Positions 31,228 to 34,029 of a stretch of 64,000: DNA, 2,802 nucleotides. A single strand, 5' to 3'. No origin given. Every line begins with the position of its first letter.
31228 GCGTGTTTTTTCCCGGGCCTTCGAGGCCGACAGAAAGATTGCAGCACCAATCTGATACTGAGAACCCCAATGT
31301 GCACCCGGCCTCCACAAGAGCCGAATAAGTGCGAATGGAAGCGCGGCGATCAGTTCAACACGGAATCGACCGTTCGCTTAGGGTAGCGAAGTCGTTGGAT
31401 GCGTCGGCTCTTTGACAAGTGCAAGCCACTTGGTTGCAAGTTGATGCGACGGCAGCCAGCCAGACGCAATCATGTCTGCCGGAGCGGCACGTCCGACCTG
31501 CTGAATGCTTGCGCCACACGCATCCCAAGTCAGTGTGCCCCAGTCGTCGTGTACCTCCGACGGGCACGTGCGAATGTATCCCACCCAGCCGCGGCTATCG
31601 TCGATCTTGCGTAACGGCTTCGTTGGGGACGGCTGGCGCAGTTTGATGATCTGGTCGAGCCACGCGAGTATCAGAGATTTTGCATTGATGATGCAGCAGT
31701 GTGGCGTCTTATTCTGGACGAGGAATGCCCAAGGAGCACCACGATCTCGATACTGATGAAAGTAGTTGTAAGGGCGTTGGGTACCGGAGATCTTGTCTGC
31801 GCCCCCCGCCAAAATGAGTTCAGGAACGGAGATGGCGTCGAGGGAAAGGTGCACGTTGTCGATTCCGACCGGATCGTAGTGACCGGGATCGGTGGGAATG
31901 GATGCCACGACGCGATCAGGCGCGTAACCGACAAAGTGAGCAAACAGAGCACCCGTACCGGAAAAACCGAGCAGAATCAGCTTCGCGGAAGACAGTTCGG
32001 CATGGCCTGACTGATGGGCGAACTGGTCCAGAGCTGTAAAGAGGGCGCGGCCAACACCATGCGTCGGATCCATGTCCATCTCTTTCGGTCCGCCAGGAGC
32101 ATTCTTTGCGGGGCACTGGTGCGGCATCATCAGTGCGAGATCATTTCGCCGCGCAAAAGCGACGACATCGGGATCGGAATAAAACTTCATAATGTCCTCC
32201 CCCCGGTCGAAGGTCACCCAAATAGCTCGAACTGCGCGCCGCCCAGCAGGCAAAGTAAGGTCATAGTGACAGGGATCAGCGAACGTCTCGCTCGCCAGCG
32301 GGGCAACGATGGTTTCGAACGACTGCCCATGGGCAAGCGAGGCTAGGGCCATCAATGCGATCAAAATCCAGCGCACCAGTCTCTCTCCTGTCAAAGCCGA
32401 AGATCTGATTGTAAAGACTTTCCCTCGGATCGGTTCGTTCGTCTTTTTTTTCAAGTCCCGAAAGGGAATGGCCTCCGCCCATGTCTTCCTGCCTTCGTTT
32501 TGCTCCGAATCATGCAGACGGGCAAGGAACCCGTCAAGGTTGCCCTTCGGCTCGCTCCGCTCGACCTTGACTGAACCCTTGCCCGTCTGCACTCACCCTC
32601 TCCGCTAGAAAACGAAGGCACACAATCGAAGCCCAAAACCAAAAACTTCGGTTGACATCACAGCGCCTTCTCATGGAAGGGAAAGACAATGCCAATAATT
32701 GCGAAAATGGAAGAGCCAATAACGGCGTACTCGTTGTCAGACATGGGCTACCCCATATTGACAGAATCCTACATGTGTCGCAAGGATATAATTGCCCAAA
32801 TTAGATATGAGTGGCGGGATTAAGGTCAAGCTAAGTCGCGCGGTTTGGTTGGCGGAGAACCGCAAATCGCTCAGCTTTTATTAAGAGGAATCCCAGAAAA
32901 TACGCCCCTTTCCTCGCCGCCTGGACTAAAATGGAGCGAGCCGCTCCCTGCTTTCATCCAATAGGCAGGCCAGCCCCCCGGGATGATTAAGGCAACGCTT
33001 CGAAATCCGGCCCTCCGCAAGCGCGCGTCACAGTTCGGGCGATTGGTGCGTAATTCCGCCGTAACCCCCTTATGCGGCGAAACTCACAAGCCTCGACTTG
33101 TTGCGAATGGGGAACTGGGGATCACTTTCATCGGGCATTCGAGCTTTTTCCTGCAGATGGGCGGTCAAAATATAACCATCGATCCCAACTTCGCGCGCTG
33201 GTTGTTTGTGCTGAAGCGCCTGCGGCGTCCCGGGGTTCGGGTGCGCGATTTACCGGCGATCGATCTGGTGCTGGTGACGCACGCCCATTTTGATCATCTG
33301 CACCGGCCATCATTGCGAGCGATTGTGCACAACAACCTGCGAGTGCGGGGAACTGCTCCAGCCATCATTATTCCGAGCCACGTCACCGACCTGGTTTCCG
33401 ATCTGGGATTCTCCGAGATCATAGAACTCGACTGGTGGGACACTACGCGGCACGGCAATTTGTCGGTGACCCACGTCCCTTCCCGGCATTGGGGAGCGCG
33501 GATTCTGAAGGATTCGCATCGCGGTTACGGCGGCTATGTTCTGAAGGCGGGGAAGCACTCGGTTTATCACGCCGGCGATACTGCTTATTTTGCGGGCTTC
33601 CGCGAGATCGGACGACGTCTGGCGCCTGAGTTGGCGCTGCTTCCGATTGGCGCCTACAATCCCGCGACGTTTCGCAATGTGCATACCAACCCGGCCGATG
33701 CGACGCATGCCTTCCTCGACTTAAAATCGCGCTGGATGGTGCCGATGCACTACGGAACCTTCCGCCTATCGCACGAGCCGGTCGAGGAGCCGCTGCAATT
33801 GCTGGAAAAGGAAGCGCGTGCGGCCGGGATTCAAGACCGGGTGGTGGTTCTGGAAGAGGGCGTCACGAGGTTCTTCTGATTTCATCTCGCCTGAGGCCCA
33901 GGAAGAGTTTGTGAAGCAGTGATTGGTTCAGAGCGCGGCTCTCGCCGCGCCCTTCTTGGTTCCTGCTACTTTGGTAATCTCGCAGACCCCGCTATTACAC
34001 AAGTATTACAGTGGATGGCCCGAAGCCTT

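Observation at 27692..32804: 5.1-kb IS1595-family element with perfect 8-bp target duplication, passenger genes and a nested IS110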

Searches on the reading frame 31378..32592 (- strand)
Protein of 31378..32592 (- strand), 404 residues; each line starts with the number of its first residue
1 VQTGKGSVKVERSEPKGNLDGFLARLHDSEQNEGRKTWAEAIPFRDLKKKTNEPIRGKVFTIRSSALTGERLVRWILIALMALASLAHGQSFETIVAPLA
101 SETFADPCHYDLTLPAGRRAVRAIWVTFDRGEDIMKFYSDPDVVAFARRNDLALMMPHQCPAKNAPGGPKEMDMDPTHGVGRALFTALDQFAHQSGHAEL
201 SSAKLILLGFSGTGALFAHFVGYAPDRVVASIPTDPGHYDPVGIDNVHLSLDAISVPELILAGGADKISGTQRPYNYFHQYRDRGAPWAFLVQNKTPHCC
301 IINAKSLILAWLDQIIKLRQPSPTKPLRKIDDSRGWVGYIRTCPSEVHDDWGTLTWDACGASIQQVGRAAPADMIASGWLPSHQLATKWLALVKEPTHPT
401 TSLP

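Call 3: search_protein_families(library=pfam, proteins=[window:31378-32592:-], max_evalue=0.01)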
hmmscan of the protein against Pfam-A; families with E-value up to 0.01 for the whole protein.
window:31378-32592:- (404 aa): 0 families

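Call 18: find_homologous_proteins(query=window:31378-32592:-, max_evalue=0.001)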
Query window:31378-32592:- (404 aa): 367 proteins with E <= 0.001 among 8000 candidates; the best 120 are listed.
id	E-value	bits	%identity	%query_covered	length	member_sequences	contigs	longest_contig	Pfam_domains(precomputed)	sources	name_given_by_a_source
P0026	4.9e-202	690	88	82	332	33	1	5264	-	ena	-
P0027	3.2e-189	647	79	87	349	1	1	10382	-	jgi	jgi:dienelactone hydrolase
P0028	7.9e-188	643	78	84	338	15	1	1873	-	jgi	jgi:dienelactone hydrolase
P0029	1.9e-187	642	80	82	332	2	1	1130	-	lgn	-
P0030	6.2e-187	640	80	82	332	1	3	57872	-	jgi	jgi:hypothetical protein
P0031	2.4e-186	638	76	87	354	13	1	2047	-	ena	-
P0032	4.6e-186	637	80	82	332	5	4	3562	-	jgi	jgi:hypothetical protein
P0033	6.5e-186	637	78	82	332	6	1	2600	-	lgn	-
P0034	7.2e-186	636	79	82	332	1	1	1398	-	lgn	-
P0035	2.3e-185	635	78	84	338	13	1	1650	-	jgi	jgi:hypothetical protein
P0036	2.4e-185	635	78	82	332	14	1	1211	-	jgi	jgi:dienelactone hydrolase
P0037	4.0e-185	634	78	82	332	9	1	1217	-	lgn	-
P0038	1.5e-184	632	80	82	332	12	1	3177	-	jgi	jgi:hypothetical protein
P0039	1.4e-183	629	80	82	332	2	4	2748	-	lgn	-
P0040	3.3e-183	628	80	82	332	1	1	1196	-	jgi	jgi:hypothetical protein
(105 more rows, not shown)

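Call 52: search_protein_families(library=ncbifam, proteins=[window:31378-32376:-], max_evalue=0.01)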
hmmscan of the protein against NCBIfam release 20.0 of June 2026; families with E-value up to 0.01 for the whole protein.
window:31378-32376:- (332 aa): 0 families

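Call 53: search_protein_families(library=padloc, proteins=[window:31378-32376:-], max_evalue=0.01)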
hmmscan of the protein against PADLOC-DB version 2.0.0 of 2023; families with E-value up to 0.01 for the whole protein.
window:31378-32376:- (332 aa): 0 families

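Call 56: search_solved_structures(query=window:31378-32376:-, max_evalue=1)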
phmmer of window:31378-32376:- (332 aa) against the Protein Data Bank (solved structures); distinct sequences matched with E-value up to 1: 6.
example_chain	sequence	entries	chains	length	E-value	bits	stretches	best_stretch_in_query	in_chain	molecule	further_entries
3k92_A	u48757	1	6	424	0.2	14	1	123-177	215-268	NAD-specific glutamate dehydrogenase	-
3k8z_A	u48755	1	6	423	0.36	13.2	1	116-177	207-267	NAD-specific glutamate dehydrogenase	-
7mfm_A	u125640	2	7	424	0.36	13.2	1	116-177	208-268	Glutamate dehydrogenase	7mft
2dk3_A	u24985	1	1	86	0.43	12.9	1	269-305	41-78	E3 ubiquitin-protein ligase HECTD1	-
3dkm_A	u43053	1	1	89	0.55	12.6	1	270-307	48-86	E3 ubiquitin-protein ligase HECTD1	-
1d8w_A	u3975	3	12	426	0.68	12.3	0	94-189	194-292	L-RHAMNOSE ISOMERASE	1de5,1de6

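Call 71: find_encoding_contigs(protein=P0026, flank=4000, max_places=4)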
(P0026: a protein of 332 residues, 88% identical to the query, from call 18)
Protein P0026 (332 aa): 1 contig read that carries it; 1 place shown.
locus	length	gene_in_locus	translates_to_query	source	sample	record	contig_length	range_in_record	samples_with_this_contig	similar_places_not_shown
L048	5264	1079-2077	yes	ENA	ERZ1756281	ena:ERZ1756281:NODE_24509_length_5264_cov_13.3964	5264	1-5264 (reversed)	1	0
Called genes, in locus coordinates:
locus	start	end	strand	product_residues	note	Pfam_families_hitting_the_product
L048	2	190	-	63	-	?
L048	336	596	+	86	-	-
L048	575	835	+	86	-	-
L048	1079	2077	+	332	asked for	-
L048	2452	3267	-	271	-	-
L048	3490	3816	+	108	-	PF01381:HTH_3 (weak)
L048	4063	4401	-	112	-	-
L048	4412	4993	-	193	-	PF04542:Sigma70_r2, PF08281:Sigma70_r4_2, PF04545:Sigma70_r4 (weak)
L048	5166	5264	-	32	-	?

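Call 84: predict_structure(alignment_id=A5)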
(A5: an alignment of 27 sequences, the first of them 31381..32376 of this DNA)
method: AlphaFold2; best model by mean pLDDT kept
length: 332 residues; sequences in the alignment: 27
mean_pLDDT: 89.0   pTM: 0.88
mean pLDDT of the five models: 89.0, 87.8, 86.2, 84.4, 84.2
residues with pLDDT >= 90: 216; 70-90: 90; 50-70: 22; < 50: 4
segments of 3 or more residues with pLDDT < 50: none
pLDDT, mean of each block of 10 residues (from residue 1): 70 63 92 90 84 81 77 93 88 72 87 97 94 91 92 97 83 91 97 92 95 95 87 95 97 92 96 91 96 94 96 98 84 40
secondary structure, 60 per line:
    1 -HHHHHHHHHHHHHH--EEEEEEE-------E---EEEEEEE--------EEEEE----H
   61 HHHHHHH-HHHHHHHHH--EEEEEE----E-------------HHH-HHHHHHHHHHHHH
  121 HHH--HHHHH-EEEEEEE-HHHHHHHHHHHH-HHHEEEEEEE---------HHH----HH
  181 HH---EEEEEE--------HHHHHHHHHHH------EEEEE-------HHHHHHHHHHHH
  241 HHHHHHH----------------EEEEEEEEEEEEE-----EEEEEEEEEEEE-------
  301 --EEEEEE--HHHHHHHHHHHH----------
elements in order: H2-15 E18-24 E36-42 E51-55 H60-67 H69-77 E80-85 H108-123 H126-130 E132-138 H140-151 E156-162 H179-182 E186-191 H200-210 E217-221 H229-247 E264-276 E282-293 E303-308 H311-322

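Call 87: fold_search(model_id=the predicted structure, library=pdb)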
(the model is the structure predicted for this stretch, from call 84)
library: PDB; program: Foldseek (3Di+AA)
matches with E <= 10: 1842; with E <= 0.001: 1071
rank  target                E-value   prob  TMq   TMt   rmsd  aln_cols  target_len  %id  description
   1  8eu1                  3.6e-10  1.00  0.46  0.57   5.9       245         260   17  Ancestral PETase 35_442 Mutant F93L (released 2023-11-01)
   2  8z4t_D                1.4e-09  1.00  0.45  0.23   7.7       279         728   12  MERS-CoV S ectodomain trimer in complex with receptor DPP4-750E (released 2025-10-22)
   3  2ecf                  2.1e-09  1.00  0.49  0.25   5.4       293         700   12  Crystal Structure of Dipeptidyl Aminopeptidase IV from Stenotrophomonas maltophilia (released 2008-02-26)
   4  8x6v_A                2.3e-09  1.00  0.48  0.59   7.2       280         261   15  Crystal structure of GlacPETase (released 2024-02-14)
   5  2yh2_B                4.2e-09  1.00  0.44  0.48   9.6       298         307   14  Pyrobaculum calidifontis esterase monoclinic form (released 2011-05-18)
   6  8x6v_B                4.4e-09  1.00  0.47  0.58   7.8       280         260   15  Crystal structure of GlacPETase (released 2024-02-14)
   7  1u8e_A                4.7e-09  1.00  0.46  0.24   7.1       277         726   12  HUMAN DIPEPTIDYL PEPTIDASE IV/CD26 MUTANT Y547F (released 2004-08-17)
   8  3g0g_D                7.2e-09  1.00  0.43  0.23   7.3       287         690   12  Crystal structure of dipeptidyl peptidase IV in complex with a pyrimidinone inhibitor 3 (released 2010-02-16)
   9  5kby_C                7.2e-09  1.00  0.42  0.22   8.2       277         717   15  Crystal structure of dipeptidyl peptidase IV in complex with SYR-472 (released 2016-07-13)
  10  7xnm_A                8.2e-09  1.00  0.48  0.24   6.7       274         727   12  Structure of porcine dipeptidyl peptidase 4 inhibitory peptide complex (released 2023-05-17)
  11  1orv_A                9.2e-09  1.00  0.47  0.24   7.1       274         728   14  Crystal Structure of Porcine Dipeptidyl Peptidase IV (CD26) (released 2003-05-06)
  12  2yh2_D                9.2e-09  1.00  0.45  0.48   9.2       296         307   15  Pyrobaculum calidifontis esterase monoclinic form (released 2011-05-18)
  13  1n1m_B                9.2e-09  1.00  0.43  0.22   7.7       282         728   13  Human Dipeptidyl Peptidase IV/CD26 in complex with an inhibitor (released 2002-12-27)
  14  3ccb_B                9.8e-09  1.00  0.44  0.23   7.5       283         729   13  Crystal Structure of Human DPP4 in complex with a benzimidazole derivative (released 2008-10-21)
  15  4g1f_B                1.1e-08  1.00  0.45  0.23   7.8       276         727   14  Crystal Structure of human Dipeptidyl Peptidase IV in complex with a pyridopyrimidinedione analogue (released 2013-02-27)
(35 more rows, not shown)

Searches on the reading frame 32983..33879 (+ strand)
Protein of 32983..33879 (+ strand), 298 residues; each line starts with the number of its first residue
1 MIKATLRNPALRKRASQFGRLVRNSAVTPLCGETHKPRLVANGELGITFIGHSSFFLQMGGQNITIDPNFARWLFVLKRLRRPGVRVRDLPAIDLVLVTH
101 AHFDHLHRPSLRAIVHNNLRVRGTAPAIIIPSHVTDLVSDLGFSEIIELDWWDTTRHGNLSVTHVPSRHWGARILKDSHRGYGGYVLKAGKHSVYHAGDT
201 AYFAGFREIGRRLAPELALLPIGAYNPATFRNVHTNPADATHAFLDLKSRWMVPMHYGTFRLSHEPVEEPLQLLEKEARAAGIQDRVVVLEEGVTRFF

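Call 3: search_protein_families(library=pfam, proteins=[window:32983-33879:+], max_evalue=0.01)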
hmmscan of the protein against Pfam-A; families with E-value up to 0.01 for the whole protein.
window:32983-33879:+ (298 aa): 3 families
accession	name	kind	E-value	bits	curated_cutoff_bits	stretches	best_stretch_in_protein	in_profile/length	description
PF12706.13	Lactamase_B_2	-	2.4e-32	112.6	27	1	63-257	2-200/200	Beta-lactamase superfamily domain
PF13483.12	Lactamase_B_3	-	4.8e-20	72.6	24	1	47-256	2-160/160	Beta-lactamase superfamily domain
PF00753.33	Lactamase_B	-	0.00051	20.5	22.7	1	83-106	34-57/196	Metallo-beta-lactamase superfamily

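Call 39: find_encoding_contigs(protein=window:32983-33879:+, flank=7000, max_places=10)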
Protein window:32983-33879:+ (298 aa): 5 contigs read that carry it; 5 places shown.
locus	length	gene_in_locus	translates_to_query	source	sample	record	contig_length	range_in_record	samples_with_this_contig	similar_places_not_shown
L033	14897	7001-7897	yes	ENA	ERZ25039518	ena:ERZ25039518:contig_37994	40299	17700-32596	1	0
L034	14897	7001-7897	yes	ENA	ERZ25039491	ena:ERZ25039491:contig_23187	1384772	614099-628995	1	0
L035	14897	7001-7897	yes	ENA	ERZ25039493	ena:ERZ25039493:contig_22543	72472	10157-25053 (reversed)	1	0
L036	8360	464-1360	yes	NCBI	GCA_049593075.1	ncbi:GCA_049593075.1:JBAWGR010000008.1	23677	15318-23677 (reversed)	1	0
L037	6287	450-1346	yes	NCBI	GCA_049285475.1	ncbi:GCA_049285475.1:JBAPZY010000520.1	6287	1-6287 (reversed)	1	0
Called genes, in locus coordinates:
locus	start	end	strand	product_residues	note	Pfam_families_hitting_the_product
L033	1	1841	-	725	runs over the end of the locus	PF03190:Thioredox_DsbH, PF13098:Thioredoxin_2, PF13899:Thioredoxin_7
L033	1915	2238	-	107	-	-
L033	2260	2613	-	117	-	-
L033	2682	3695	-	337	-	PF01546:Peptidase_M20, PF07687:M20_dimer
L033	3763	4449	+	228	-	PF00561:Abhydrolase_1 (weak), PF12146:Hydrolase_4 (weak), PF12697:Abhydrolase_6 (weak), PF20408:Abhydrolase_11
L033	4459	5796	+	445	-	PF13660:DUF4147, PF05161:MOFRL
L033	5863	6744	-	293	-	PF02737:3HCDH_N (faint), PF03446:NAD_binding_2, PF03807:F420_oxidored, PF14833:NAD_binding_11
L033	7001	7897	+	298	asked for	PF13483:Lactamase_B_3, PF12706:Lactamase_B_2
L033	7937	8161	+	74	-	-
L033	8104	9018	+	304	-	PF00487:FA_desaturase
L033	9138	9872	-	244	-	PF13517:FG-GAP_3, PF01839:FG-GAP (weak)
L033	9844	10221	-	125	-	PF01839:FG-GAP (faint), PF13517:FG-GAP_3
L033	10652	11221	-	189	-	-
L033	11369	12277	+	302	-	PF00512:HisKA, PF13581:HATPase_c_2 (weak), PF02518:HATPase_c, PF13589:HATPase_c_3 (weak)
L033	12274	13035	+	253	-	PF00072:Response_reg, PF00486:Trans_reg_C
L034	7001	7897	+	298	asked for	PF13483:Lactamase_B_3, PF12706:Lactamase_B_2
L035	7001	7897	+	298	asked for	PF13483:Lactamase_B_3, PF12706:Lactamase_B_2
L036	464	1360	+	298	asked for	PF13483:Lactamase_B_3, PF12706:Lactamase_B_2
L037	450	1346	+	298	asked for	PF13483:Lactamase_B_3, PF12706:Lactamase_B_2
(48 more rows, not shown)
